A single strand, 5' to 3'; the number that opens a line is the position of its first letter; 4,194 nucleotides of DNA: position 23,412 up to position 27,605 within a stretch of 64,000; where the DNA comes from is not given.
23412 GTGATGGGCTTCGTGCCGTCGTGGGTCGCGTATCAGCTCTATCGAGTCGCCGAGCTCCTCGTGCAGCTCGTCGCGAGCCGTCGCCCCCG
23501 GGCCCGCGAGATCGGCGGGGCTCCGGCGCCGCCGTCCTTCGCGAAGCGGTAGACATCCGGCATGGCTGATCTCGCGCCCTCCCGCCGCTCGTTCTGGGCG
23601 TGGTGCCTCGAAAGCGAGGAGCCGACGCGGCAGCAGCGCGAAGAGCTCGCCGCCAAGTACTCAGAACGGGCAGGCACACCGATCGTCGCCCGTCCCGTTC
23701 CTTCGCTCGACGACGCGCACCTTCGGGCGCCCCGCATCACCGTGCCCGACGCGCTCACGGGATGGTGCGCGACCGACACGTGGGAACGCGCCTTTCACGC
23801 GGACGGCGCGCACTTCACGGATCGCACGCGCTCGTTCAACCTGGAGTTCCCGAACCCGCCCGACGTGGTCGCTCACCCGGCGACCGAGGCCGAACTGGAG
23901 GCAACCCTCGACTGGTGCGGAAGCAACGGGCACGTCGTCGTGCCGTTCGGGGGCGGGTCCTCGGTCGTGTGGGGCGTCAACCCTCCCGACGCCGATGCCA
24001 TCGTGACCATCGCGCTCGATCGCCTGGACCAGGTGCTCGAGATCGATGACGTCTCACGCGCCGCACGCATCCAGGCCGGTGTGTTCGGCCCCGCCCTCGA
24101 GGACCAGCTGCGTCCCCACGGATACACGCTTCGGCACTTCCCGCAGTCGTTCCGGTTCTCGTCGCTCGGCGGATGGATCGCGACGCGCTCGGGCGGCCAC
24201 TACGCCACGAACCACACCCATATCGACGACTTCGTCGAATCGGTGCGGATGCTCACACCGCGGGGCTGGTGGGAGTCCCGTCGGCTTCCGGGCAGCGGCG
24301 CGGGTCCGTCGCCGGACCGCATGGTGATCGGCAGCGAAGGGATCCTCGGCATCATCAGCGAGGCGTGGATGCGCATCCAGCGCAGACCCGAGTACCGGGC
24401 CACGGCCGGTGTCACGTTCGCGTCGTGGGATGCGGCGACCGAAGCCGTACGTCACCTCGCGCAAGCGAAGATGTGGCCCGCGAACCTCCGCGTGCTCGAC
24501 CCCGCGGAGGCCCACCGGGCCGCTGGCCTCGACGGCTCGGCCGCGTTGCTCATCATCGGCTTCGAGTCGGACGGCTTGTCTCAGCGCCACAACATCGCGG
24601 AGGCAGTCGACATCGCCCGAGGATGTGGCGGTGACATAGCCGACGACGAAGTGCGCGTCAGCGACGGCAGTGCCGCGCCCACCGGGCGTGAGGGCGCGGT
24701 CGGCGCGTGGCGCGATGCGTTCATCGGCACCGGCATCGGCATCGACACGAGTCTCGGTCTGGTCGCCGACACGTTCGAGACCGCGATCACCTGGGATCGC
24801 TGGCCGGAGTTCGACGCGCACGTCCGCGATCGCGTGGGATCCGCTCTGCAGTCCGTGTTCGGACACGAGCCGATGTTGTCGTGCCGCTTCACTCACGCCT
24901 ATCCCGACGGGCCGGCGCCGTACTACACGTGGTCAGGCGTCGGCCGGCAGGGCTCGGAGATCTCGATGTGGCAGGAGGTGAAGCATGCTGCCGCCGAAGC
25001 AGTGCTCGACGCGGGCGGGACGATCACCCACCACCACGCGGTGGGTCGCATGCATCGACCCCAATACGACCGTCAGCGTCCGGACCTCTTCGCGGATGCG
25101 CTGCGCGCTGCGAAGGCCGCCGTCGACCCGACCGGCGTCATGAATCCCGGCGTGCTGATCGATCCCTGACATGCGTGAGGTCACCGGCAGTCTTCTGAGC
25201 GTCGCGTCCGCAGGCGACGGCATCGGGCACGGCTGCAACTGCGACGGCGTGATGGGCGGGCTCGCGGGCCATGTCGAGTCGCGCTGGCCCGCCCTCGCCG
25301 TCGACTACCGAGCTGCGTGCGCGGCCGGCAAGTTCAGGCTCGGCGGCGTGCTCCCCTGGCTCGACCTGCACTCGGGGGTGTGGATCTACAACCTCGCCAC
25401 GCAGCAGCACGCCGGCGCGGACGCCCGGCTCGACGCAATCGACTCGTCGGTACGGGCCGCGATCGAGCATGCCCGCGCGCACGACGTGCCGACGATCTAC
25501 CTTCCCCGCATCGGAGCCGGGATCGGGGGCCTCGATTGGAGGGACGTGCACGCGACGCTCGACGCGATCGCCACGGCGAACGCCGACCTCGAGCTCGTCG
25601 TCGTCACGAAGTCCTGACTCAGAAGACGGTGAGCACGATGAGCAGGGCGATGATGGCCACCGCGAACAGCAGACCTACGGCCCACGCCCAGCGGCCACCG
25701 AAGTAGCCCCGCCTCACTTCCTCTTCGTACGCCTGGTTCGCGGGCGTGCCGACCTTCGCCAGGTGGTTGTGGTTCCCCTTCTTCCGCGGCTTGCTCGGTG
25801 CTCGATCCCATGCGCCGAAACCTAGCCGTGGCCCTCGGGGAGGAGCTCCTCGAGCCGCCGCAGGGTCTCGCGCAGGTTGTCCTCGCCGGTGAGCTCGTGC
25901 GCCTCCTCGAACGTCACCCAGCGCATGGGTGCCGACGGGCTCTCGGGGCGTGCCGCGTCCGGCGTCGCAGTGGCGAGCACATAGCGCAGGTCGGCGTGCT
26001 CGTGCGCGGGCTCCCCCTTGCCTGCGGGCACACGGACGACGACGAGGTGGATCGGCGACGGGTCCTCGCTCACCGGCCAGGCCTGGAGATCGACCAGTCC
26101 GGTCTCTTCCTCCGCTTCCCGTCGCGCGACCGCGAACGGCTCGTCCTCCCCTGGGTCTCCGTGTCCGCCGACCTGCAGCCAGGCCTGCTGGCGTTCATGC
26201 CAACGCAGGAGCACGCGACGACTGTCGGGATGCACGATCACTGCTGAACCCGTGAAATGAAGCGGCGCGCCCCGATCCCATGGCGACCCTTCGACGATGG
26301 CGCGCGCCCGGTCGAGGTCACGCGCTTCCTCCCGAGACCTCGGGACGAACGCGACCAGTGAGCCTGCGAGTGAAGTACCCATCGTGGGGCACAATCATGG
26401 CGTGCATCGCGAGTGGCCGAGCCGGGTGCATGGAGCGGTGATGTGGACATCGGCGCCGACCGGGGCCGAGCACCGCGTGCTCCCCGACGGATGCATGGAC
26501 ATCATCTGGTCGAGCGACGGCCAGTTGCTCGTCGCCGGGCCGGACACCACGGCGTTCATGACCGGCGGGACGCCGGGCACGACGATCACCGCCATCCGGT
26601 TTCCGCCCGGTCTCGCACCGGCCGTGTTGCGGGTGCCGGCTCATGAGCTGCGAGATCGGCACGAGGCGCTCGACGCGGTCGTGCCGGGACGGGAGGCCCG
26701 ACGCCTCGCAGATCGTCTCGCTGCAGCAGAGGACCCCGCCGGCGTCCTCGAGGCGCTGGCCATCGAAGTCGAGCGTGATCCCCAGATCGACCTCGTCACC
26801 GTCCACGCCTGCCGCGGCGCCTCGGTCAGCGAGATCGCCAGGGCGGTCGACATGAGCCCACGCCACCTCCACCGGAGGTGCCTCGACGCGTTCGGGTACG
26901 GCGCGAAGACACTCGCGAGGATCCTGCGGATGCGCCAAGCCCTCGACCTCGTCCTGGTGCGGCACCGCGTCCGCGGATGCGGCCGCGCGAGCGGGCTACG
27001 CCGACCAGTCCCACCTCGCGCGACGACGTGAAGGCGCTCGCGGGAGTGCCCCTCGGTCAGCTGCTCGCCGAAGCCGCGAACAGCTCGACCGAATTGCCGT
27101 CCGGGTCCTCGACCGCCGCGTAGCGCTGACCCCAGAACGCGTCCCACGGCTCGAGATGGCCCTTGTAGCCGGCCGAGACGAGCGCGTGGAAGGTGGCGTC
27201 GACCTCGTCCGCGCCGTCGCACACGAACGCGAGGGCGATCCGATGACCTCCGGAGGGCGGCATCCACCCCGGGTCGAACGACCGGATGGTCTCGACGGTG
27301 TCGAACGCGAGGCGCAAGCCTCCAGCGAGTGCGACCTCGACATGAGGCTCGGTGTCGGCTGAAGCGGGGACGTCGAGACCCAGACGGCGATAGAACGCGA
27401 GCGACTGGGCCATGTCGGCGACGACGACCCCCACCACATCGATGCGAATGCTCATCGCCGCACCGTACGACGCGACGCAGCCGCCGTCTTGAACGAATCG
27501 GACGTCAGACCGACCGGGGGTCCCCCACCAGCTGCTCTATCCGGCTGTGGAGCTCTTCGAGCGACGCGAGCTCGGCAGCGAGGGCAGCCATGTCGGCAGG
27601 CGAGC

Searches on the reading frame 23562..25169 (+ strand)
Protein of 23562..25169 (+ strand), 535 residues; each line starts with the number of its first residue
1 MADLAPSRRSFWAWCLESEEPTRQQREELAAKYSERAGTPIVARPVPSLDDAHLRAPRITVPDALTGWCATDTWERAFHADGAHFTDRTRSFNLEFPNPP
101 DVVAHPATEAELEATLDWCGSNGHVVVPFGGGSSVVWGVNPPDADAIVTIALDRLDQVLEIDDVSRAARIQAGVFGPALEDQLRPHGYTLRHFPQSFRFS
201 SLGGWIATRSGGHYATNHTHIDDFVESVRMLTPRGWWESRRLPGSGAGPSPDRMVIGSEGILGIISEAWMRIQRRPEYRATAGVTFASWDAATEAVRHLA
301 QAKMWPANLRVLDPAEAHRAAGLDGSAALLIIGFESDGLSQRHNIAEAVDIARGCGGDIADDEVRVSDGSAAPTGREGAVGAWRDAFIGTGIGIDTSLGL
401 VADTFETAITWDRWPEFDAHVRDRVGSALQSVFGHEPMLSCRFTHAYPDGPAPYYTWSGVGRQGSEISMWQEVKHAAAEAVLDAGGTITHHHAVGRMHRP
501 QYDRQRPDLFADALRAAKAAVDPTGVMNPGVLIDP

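Call 79: search_protein_families(library=pfam, proteins=[window:23562-25169:+], max_evalue=0.0001)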
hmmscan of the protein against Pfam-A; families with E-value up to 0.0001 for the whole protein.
window:23562-25169:+ (535 aa): 2 families
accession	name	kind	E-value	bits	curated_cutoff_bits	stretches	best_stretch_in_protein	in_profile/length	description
PF02913.24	FAD-oxidase_C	-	1.7e-34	120.1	21.2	1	275-530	1-246/248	FAD linked oxidases, C-terminal domain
PF01565.28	FAD_binding_4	-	5.2e-31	107.6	26.4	1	100-235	1-133/139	FAD binding domain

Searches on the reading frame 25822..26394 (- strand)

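Call 8: search_protein_families(library=pfam, proteins=[window:25822-26394:-], max_evalue=0.01)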
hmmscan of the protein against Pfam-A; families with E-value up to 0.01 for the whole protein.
window:25822-26394:- (190 aa): 1 family
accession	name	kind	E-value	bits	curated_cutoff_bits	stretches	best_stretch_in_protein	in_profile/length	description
PF00293.34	NUDIX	-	3.5e-10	40.4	21.1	1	50-180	6-133/134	NUDIX domain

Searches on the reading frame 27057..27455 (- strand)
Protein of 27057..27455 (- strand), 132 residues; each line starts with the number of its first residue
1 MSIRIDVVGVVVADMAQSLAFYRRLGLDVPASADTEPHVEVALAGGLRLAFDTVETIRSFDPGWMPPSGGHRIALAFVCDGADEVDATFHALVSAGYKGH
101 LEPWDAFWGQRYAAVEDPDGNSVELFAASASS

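Call 8: search_protein_families(library=pfam, proteins=[window:27057-27455:-], max_evalue=0.01)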
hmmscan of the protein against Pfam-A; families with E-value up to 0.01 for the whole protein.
window:27057-27455:- (132 aa): 4 families
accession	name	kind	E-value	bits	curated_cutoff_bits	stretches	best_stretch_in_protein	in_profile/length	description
PF00903.31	Glyoxalase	-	8.2e-22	78.3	20.6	1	4-125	1-121/121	Glyoxalase/Bleomycin resistance protein/Dioxygenase superfamily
PF18029.7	Glyoxalase_6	-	1.6e-05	25.9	23.6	1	12-125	6-105/106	Glyoxalase-like domain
PF12681.13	Glyoxalase_2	-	4.9e-05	23.7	30.1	1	10-125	6-113/118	Glyoxalase-like domain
PF22659.2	YycE-like_C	-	0.00078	19.8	27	1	79-123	8-51/55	YycE-like C-terminal domain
